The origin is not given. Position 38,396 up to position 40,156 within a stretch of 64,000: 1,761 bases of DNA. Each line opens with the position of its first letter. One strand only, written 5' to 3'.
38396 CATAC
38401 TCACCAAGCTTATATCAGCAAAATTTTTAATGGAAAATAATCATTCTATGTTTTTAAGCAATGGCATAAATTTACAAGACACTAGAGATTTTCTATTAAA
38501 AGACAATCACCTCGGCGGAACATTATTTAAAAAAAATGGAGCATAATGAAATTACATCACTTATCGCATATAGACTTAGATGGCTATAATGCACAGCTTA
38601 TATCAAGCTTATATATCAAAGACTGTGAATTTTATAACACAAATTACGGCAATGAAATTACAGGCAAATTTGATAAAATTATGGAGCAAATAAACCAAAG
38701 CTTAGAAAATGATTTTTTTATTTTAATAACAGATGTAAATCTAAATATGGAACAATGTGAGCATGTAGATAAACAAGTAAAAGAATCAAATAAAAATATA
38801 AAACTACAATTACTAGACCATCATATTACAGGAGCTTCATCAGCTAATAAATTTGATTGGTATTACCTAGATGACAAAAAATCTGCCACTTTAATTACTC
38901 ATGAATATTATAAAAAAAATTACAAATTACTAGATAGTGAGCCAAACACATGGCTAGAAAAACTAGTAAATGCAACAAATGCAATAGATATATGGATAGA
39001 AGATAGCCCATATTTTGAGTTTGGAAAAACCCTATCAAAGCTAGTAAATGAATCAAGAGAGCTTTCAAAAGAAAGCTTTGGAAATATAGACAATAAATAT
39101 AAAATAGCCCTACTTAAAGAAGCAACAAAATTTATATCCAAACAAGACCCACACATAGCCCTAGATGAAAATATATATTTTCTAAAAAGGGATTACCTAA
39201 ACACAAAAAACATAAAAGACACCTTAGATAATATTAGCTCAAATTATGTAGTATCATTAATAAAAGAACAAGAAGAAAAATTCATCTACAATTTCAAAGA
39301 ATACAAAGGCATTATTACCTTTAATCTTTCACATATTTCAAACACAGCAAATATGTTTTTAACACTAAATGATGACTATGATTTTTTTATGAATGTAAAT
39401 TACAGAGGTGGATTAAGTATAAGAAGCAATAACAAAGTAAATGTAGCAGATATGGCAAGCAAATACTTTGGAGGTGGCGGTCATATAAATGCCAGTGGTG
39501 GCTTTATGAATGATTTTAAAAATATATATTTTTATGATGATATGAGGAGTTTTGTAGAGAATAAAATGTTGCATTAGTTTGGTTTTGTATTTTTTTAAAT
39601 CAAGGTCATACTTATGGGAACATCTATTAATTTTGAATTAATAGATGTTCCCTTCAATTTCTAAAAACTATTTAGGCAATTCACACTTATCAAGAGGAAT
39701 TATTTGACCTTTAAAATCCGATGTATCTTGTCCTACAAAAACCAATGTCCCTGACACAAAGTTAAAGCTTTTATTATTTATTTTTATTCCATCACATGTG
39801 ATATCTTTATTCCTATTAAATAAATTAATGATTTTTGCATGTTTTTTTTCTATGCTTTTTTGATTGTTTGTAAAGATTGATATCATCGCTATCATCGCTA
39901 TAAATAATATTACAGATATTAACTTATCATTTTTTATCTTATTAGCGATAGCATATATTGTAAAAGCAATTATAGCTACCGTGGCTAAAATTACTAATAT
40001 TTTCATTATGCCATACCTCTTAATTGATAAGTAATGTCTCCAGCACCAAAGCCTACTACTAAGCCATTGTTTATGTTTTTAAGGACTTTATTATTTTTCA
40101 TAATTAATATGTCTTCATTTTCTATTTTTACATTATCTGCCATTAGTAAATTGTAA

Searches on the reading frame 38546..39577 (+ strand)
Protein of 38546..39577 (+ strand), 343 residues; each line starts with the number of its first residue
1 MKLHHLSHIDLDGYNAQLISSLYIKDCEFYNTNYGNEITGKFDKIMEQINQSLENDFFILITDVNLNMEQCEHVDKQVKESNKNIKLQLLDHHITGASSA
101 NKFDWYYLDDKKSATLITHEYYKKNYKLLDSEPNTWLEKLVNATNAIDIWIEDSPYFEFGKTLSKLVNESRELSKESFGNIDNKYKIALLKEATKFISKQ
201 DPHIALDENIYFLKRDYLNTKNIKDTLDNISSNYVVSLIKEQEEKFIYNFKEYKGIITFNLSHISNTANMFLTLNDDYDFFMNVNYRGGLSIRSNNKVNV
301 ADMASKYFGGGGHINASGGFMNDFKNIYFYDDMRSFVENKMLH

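Call 87: search_protein_families(library=pfam, proteins=[window:38546-39577:+], max_evalue=0.001)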
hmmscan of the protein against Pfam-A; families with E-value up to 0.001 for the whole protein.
window:38546-39577:+ (343 aa): 1 family
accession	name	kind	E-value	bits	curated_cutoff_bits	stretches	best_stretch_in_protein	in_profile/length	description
PF02272.25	DHHA1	-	0.00017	22.4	25.9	1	279-322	44-84/102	DHHA1 domain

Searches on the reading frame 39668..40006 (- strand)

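Call 87: search_protein_families(library=pfam, proteins=[window:39668-40006:-], max_evalue=0.001)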
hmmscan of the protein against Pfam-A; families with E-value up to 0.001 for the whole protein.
window:39668-40006:- (112 aa): 1 family
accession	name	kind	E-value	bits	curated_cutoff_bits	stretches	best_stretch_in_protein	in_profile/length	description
PF18169.6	SLATT_6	-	0.00085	19.4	27.1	1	12-82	42-114/176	SMODS and SLOG-associating 2TM effector domain 6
